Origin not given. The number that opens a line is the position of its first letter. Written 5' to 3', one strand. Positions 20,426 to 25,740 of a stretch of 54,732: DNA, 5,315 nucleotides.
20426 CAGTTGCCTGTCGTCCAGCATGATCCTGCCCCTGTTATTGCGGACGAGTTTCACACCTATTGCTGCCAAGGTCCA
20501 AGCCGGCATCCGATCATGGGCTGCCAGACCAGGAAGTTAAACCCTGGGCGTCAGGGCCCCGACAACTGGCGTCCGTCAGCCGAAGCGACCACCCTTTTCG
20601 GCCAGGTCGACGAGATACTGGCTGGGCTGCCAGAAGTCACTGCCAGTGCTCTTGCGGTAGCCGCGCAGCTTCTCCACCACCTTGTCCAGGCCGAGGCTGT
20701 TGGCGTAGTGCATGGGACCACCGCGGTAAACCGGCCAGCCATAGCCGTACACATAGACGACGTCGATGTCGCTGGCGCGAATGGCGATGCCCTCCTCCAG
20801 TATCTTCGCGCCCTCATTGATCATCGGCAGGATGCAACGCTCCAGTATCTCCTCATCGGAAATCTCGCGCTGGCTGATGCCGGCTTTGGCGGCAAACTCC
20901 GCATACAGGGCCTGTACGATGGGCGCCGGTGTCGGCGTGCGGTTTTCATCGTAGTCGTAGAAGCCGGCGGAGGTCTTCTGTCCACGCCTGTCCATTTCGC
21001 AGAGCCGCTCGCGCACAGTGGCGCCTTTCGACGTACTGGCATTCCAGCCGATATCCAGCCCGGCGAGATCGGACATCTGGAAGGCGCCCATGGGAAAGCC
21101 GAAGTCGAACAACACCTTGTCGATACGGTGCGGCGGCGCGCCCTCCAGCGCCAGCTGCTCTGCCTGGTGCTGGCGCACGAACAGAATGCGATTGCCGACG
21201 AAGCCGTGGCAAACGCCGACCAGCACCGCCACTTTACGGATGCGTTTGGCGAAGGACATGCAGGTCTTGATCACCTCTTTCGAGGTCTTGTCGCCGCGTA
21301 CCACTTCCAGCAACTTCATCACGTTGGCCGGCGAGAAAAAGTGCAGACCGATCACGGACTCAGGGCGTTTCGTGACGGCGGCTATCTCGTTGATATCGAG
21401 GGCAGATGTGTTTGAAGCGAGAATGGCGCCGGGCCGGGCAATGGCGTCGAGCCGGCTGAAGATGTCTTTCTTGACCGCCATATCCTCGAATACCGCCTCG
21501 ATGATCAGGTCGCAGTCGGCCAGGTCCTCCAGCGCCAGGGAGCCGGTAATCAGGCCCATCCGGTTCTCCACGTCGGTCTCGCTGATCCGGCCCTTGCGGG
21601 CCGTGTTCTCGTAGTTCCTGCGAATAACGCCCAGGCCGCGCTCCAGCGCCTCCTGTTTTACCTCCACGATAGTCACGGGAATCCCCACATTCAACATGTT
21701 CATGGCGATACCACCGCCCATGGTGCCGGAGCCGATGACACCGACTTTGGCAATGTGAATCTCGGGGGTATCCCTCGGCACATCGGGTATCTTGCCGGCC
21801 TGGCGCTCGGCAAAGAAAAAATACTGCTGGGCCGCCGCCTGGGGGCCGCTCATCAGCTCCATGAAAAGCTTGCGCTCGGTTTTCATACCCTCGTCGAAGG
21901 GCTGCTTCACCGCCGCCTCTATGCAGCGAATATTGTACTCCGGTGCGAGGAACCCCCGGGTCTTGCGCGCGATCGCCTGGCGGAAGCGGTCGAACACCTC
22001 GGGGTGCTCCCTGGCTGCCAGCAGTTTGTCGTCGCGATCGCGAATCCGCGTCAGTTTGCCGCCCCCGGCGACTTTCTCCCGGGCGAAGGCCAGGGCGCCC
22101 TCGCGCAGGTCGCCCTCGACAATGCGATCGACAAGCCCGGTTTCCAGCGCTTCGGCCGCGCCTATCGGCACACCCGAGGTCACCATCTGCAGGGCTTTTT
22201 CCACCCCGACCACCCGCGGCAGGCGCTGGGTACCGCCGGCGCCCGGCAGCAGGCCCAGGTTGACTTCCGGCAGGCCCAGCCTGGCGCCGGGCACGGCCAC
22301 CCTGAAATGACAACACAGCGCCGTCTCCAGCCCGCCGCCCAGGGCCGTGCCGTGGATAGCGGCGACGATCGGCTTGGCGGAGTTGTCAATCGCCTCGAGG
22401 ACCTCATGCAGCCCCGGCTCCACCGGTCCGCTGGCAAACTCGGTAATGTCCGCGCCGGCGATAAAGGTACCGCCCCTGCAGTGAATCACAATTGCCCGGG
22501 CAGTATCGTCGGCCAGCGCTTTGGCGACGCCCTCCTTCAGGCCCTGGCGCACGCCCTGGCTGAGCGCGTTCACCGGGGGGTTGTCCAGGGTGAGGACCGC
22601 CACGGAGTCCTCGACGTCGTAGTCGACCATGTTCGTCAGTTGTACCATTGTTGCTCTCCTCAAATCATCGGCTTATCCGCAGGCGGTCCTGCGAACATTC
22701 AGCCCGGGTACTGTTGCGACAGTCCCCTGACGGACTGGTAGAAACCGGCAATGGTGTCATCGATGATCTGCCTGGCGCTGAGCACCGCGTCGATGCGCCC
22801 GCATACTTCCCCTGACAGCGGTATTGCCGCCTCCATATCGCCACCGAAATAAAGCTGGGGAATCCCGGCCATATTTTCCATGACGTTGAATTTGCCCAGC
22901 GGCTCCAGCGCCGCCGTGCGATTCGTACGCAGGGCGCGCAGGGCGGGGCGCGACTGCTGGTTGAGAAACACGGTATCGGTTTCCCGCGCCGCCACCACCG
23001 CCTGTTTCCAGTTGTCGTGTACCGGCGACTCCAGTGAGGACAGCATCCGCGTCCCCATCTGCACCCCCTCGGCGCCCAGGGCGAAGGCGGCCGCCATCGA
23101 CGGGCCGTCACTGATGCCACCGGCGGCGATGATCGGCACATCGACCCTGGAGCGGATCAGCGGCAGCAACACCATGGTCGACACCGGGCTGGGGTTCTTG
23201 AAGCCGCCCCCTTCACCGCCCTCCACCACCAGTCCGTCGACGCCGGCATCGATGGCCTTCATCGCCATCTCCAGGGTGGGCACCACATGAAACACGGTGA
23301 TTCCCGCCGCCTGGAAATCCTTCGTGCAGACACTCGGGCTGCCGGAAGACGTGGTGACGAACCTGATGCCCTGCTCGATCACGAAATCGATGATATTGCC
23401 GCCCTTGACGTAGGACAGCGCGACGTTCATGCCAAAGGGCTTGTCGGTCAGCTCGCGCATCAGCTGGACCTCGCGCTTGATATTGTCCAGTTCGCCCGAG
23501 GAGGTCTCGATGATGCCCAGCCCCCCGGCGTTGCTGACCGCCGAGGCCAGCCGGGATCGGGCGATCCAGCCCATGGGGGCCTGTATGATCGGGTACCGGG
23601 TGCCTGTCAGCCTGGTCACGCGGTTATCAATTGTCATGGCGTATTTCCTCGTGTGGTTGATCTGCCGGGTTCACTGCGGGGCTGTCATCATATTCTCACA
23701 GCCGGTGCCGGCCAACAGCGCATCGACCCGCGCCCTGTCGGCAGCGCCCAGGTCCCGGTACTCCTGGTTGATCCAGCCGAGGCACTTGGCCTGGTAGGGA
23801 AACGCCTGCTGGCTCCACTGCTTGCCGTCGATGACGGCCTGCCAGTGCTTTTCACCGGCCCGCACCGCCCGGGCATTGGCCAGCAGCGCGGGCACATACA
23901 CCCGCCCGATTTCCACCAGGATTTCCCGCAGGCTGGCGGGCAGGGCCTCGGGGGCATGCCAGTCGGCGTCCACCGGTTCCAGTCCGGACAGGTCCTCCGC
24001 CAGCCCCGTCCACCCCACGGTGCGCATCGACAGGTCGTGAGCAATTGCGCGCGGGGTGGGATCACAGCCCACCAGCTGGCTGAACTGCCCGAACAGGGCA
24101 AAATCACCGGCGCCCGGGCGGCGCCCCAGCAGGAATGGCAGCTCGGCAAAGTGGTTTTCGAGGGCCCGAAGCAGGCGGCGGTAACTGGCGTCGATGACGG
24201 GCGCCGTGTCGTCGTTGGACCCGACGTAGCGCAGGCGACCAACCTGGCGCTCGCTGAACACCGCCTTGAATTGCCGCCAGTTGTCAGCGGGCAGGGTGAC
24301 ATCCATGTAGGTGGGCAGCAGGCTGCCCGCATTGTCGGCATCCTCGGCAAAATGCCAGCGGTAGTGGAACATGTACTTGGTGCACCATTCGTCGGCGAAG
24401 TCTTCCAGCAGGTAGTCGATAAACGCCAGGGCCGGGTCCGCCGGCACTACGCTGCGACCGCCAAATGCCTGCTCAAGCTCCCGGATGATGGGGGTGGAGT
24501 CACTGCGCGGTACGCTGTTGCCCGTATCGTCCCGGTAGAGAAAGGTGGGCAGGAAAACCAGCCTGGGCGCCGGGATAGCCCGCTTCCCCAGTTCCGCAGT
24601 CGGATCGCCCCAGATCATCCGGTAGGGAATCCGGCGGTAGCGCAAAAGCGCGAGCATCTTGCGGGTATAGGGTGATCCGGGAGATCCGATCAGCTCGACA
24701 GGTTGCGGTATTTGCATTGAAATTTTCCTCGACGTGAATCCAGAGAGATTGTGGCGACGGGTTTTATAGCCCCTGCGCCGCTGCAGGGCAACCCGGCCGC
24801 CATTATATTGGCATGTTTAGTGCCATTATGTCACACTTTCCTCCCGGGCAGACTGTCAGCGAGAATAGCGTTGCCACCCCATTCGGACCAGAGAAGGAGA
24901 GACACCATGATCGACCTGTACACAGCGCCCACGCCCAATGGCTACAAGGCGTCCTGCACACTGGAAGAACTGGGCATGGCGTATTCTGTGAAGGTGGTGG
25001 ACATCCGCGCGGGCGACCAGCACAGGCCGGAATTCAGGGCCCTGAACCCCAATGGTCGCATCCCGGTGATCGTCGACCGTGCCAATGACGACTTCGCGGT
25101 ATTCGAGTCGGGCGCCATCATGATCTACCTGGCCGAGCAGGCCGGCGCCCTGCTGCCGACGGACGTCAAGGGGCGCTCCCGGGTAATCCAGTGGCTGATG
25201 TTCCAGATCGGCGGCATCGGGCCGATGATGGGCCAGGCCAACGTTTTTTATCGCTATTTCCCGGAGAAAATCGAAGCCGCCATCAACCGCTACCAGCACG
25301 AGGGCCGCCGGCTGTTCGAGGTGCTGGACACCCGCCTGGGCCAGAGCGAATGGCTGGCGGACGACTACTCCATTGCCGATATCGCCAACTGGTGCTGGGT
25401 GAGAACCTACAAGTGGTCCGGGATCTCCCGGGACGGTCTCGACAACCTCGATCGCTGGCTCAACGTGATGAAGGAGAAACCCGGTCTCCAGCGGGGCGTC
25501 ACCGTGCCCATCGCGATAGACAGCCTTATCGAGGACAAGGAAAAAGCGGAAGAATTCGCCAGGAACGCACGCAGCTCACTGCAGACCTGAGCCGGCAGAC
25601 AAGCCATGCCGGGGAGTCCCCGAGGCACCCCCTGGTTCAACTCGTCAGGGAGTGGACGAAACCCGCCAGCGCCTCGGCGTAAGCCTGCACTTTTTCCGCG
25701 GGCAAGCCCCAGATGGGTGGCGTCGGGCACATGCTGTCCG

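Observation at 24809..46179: One 17-bp palindrome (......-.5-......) in four separate divergent promoter regions: candidate unannotated regulon of about 25-28 genes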

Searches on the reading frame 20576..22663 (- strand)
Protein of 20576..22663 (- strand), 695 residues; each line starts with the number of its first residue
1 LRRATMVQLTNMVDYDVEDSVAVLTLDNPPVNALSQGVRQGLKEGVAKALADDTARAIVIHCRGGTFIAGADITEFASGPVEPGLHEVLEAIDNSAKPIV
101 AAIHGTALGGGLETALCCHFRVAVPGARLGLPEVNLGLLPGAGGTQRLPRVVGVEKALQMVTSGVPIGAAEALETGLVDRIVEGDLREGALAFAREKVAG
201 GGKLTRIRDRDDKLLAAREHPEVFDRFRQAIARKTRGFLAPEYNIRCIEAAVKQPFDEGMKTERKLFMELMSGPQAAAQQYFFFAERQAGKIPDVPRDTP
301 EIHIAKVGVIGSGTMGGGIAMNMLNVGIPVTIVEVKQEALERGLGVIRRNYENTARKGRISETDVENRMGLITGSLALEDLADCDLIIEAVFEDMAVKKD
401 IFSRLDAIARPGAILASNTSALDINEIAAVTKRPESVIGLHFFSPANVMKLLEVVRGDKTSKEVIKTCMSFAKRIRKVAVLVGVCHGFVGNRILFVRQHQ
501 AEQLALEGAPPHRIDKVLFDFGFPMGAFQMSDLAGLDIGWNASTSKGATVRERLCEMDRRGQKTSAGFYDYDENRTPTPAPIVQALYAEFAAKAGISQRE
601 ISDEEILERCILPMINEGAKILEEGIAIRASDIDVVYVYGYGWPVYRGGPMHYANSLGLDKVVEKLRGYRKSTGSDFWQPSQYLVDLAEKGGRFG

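Call 9: search_protein_families(library=pfam, proteins=[window:20576-22663:-])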
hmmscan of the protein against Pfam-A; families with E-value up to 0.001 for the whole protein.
window:20576-22663:- (695 aa): 5 families
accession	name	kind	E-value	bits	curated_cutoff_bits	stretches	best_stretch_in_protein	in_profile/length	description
PF02737.24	3HCDH_N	-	1.7e-64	217.5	22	1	306-483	1-178/180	3-hydroxyacyl-CoA dehydrogenase, NAD binding domain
PF00378.25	ECH_1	-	1.5e-38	133.1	27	1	18-194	3-187/251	Enoyl-CoA hydratase/isomerase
PF00725.27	3HCDH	-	9.5e-27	93.8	22.1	2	487-571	1-97/97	3-hydroxyacyl-CoA dehydrogenase, C-terminal domain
PF16113.10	ECH_2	-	5.5e-21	75.9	27.2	1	22-185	2-175/335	Enoyl-CoA hydratase/isomerase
PF03446.21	NAD_binding_2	-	0.00022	21.7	21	1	306-344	1-39/161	NAD binding domain of 6-phosphogluconate dehydrogenase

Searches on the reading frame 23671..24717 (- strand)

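Call 9: search_protein_families(library=pfam, proteins=[window:23671-24717:-])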
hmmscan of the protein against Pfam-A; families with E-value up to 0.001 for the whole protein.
window:23671-24717:- (348 aa): 2 families
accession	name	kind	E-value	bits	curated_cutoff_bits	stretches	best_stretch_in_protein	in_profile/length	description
PF13417.12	GST_N_3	-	8.8e-09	36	22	1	9-88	1-74/75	Glutathione S-transferase, N-terminal domain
PF13410.11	GST_C_2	-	1.5e-06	28.7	24.9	1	177-220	9-52/69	Glutathione S-transferase, C-terminal domain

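Call 26: search_protein_families(library=ncbifam, proteins=[window:23671-24717:-], max_evalue=0.01)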
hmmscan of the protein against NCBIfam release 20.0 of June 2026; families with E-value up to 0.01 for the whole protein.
window:23671-24717:- (348 aa): 1 family
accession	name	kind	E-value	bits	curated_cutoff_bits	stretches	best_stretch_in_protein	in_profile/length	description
NF049950.1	IsopEpoxGlthnTfaseIsoI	equivalog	0.00064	19.4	300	1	15-213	17-204/238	iIsoprene-epoxide--glutathione S-transferase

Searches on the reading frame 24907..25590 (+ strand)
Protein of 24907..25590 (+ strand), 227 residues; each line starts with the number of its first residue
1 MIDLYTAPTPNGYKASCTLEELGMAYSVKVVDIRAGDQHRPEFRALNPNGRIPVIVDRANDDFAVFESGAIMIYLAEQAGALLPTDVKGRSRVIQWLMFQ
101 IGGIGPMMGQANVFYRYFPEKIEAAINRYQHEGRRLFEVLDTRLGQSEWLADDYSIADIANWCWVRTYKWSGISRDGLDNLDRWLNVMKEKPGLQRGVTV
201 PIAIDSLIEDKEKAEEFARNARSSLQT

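Call 9: search_protein_families(library=pfam, proteins=[window:24907-25590:+])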
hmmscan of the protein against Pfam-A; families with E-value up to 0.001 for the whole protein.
window:24907-25590:+ (227 aa): 3 families
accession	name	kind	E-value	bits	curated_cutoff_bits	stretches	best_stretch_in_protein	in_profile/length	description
PF02798.26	GST_N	-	3.1e-13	50.3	20.9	1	3-77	4-76/76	Glutathione S-transferase, N-terminal domain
PF13409.12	GST_N_2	-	2.3e-12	47.8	25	1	13-78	6-70/70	Glutathione S-transferase, N-terminal domain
PF13417.12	GST_N_3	-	6.7e-10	39.6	22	1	4-80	1-72/75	Glutathione S-transferase, N-terminal domain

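Call 26: search_protein_families(library=ncbifam, proteins=[window:24907-25590:+], max_evalue=0.01)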
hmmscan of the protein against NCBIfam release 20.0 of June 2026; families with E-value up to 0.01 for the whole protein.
window:24907-25590:+ (227 aa): 8 families
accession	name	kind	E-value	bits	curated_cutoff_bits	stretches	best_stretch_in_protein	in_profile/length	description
NF010579.0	PRK13972.1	equivalog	3.4e-52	177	332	1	1-193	1-198/215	GSH-dependent disulfide bond oxidoreductase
NF008731.0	PRK11752.1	equivalog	8.3e-47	159.8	325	1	2-220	45-281/287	glutathione-dependent disulfide-bond oxidoreductase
NF011693.0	PRK15113.1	equivalog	7.2e-11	42.2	150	1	15-159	22-169/214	glutathione transferase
TIGR01262.1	maiA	equivalog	2.6e-10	40.3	171.05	1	22-106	21-106/211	maleylacetoacetate isomerase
NF007831.0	PRK10542.1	equivalog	2.9e-10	40.1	198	1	4-196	3-193/201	glutathione transferase GstA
NF050814.1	FtsZBindFzlA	equivalog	1.9e-06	27.8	300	1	10-193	14-205/228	FtsZ-binding protein FzlA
NF007016.1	PRK09481.1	equivalog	0.00084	18.8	314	1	18-93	28-101/209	stringent starvation protein SspA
NF007682.0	PRK10357.1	equivalog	0.00093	18.8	181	1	42-166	39-163/202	glutathione S-transferase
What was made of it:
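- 24907..25590 (+): GST (YfcG/Nu-class-like), rightward from operator a. Pfam and NCBIfam (calls 9, 26).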
